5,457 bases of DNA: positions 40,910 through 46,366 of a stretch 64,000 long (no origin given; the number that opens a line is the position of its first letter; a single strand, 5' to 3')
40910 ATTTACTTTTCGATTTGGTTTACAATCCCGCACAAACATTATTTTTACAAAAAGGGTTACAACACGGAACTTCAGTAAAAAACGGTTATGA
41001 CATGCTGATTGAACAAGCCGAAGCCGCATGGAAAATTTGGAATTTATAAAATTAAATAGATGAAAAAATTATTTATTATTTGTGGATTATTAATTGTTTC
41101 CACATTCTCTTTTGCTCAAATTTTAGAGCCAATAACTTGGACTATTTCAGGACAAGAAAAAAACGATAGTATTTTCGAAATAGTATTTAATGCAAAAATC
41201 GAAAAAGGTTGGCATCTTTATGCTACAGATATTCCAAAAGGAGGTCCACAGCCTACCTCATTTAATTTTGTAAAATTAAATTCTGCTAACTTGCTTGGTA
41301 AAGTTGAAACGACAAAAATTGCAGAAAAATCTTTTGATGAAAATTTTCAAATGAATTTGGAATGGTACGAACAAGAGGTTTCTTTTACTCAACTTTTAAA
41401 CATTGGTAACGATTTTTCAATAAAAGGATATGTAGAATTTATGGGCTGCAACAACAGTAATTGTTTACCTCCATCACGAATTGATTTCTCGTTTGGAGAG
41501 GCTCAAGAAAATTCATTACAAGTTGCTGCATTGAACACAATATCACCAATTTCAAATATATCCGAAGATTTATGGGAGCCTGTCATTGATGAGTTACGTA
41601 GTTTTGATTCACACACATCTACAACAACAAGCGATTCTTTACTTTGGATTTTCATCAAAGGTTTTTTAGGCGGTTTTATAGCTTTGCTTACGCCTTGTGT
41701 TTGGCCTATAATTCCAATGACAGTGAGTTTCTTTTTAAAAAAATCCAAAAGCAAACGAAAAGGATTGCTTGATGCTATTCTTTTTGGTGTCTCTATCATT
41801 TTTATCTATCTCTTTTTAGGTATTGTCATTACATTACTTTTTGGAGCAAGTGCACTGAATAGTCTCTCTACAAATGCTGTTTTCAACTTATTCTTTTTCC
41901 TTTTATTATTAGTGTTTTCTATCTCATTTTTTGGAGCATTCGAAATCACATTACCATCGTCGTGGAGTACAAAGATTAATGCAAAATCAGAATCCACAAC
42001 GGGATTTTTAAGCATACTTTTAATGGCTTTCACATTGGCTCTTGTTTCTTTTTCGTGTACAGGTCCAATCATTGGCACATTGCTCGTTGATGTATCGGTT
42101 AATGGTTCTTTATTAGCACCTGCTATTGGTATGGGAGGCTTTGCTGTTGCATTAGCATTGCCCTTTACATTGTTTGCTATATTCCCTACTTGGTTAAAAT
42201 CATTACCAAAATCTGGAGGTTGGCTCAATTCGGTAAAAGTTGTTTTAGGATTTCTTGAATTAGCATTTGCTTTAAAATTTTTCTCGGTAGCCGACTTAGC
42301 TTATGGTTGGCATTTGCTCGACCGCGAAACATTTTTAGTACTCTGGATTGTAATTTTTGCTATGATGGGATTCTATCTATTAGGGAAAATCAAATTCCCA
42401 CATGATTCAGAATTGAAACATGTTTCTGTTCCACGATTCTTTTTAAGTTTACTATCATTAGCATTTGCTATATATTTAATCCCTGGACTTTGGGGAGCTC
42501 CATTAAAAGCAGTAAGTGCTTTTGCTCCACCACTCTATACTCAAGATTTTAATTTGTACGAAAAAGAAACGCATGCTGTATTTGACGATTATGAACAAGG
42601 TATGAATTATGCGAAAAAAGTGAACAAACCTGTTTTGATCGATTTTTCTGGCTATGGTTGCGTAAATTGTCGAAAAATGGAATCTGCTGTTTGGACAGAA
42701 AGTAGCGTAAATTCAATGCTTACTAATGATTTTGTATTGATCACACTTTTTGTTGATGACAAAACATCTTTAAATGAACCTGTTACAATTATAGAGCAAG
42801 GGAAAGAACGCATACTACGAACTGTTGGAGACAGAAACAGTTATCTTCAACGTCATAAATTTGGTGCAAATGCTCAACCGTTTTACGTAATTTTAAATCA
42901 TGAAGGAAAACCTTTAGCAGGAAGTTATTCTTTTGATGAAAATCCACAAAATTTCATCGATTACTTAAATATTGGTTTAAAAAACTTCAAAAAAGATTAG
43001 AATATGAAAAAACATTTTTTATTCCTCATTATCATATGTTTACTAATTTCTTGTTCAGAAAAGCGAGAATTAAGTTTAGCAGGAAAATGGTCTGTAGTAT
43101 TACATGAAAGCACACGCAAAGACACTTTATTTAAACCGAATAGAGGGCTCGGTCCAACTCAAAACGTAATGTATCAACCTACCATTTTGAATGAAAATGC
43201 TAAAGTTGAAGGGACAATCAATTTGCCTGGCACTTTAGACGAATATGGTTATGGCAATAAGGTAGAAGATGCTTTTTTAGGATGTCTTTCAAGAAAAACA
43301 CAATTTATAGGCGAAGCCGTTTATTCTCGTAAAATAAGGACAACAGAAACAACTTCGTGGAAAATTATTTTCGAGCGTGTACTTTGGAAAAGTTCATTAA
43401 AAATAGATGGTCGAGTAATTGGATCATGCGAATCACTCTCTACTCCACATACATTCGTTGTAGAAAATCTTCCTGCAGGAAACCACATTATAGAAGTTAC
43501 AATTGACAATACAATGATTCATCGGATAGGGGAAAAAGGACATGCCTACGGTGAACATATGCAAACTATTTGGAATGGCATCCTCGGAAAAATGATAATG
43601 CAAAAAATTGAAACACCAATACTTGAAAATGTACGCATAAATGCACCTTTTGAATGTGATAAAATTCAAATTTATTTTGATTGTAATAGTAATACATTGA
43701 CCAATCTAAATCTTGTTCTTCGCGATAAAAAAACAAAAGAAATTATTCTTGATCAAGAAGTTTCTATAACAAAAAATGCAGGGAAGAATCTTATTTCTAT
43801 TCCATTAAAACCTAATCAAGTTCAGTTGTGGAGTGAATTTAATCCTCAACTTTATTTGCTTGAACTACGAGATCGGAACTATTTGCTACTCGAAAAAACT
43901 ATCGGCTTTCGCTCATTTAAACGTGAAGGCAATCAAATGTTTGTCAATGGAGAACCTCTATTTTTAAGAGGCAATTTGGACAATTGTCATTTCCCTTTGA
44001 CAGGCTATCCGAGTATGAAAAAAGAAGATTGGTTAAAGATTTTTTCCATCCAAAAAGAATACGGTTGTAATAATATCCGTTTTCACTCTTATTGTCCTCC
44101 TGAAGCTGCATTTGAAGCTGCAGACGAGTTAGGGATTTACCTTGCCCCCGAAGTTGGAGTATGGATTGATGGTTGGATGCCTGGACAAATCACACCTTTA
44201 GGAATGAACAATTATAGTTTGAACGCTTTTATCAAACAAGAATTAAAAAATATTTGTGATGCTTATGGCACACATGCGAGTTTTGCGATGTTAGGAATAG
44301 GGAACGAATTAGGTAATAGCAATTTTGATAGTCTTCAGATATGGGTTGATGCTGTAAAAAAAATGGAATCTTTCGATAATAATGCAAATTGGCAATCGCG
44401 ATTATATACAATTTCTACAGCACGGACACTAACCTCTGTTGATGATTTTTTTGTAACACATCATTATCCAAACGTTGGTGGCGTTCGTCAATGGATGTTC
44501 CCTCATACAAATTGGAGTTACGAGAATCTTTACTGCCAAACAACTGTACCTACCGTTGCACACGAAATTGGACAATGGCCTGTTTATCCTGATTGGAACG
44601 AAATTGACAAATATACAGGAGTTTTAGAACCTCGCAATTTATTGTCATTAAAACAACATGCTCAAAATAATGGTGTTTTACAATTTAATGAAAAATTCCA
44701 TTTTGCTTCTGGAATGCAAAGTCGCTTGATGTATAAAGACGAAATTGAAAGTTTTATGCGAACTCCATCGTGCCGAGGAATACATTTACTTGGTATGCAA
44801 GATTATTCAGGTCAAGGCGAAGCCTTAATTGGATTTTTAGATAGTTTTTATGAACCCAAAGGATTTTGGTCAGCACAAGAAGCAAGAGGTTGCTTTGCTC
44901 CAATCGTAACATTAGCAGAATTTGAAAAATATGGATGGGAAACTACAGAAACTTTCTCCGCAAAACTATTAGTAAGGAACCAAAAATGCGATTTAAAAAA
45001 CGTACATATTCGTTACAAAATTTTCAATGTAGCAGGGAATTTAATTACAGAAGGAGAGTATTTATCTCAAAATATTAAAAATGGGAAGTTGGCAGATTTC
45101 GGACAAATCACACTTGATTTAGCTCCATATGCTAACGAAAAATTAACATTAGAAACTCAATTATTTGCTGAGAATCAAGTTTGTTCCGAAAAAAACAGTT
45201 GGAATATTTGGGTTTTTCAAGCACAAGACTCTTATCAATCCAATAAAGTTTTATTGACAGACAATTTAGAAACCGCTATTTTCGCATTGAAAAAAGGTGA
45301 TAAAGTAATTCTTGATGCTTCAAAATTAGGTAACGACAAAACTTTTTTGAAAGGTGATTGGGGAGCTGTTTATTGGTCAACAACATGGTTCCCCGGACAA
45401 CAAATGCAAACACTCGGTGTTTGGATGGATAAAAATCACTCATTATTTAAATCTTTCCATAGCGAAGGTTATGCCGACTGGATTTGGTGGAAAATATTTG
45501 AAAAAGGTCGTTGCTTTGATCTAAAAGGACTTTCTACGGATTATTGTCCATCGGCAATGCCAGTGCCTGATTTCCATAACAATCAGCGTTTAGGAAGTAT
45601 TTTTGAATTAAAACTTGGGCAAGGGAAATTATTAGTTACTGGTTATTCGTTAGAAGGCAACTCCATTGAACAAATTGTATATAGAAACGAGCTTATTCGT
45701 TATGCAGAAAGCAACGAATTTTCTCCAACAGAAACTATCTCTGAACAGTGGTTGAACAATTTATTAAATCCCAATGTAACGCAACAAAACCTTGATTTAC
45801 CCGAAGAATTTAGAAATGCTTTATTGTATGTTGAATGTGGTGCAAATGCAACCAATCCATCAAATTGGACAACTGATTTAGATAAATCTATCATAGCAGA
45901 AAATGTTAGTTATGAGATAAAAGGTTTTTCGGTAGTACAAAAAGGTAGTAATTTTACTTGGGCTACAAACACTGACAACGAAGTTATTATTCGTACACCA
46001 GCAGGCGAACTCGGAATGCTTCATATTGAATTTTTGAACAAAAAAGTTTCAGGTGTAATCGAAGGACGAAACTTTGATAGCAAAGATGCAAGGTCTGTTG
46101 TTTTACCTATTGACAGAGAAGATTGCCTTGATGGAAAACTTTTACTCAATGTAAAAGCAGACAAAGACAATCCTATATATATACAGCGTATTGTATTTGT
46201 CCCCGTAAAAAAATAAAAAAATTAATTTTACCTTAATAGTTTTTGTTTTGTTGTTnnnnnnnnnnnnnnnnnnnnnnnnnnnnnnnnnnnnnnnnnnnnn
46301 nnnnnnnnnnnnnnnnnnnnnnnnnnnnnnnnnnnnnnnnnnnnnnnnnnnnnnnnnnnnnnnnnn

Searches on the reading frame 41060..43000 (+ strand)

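Call 70: search_protein_families(library=pfam, proteins=[window:41060-43000:+], max_evalue=0.000001)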
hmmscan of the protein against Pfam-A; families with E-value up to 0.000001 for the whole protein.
window:41060-43000:+ (646 aa): 3 families
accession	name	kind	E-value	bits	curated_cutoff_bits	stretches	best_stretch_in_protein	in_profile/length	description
PF02683.22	DsbD_TM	-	2.4e-23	83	27.1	1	196-407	2-214/219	Cytochrome C biogenesis protein transmembrane domain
PF13899.12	Thioredoxin_7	-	1.2e-10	41.8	27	1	509-612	4-81/83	Thioredoxin-like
PF11412.14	DsbD_N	-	6.9e-09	36.2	25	1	40-140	21-112/119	Thiol:disulfide interchange protein DsbD, N-terminal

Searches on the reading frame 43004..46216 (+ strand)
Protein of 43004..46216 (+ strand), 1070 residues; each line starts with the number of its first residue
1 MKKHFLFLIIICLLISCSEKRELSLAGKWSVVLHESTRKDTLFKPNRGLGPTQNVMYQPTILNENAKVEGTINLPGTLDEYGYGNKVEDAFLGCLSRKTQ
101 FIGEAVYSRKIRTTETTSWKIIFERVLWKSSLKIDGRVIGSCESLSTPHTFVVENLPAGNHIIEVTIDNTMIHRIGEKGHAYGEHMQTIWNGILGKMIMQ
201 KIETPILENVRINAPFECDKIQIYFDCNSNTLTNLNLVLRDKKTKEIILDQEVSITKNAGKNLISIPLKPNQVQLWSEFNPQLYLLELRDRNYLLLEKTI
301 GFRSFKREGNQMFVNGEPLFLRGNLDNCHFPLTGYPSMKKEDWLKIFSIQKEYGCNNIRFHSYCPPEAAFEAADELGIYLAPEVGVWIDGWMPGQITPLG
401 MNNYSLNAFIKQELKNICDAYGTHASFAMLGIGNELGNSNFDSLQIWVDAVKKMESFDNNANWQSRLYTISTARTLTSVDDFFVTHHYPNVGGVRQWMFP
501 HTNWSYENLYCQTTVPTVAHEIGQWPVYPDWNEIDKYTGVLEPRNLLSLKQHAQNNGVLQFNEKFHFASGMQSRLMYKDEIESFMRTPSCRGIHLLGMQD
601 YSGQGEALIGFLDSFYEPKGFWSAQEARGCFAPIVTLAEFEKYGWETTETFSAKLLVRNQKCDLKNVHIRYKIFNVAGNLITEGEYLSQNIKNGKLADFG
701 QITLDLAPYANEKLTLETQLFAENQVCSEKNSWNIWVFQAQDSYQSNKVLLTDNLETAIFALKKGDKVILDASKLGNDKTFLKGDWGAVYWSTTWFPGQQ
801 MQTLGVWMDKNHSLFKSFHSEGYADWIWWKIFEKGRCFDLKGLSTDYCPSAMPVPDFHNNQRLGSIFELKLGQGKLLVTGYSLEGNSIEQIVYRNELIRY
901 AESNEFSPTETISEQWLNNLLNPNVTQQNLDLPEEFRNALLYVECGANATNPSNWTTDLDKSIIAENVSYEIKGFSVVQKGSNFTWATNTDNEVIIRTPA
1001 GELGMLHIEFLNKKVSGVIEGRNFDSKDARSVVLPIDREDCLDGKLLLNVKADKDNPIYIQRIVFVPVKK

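Call 70: search_protein_families(library=pfam, proteins=[window:43004-46216:+], max_evalue=0.000001)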
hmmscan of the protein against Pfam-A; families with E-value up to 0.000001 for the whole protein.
window:43004-46216:+ (1070 aa): 0 families

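Call 80: search_protein_families(library=ncbifam, proteins=[window:43004-46216:+], max_evalue=0.01)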
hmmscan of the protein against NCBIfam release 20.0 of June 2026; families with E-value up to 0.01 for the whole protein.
window:43004-46216:+ (1070 aa): 6 families
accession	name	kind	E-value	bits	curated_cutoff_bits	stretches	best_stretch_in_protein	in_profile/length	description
NF049890.1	Bet1-4galacdseBT4151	equivalog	6.7e-167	557.2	1500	1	95-927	99-936/952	exo-beta-1,4-galactosidase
NF052611.1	beta_gal_Bga2A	equivalog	6.7e-14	50.9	999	1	191-435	199-457/1007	beta-galactosidase, LacZ type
NF007074.0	PRK09525.1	subfamily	1.4e-12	46.2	1221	1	192-450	208-478/1027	beta-galactosidase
NF007538.0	PRK10150.1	equivalog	2.1e-07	29.6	544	1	232-384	204-359/607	beta-glucuronidase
NF041462.1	GalA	equivalog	1e-05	23.9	900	1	233-381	214-367/763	beta-galactosidase GalA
NF041463.1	GalB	equivalog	5.6e-05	21.1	900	1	261-439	302-482/869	beta-galactosidase GalB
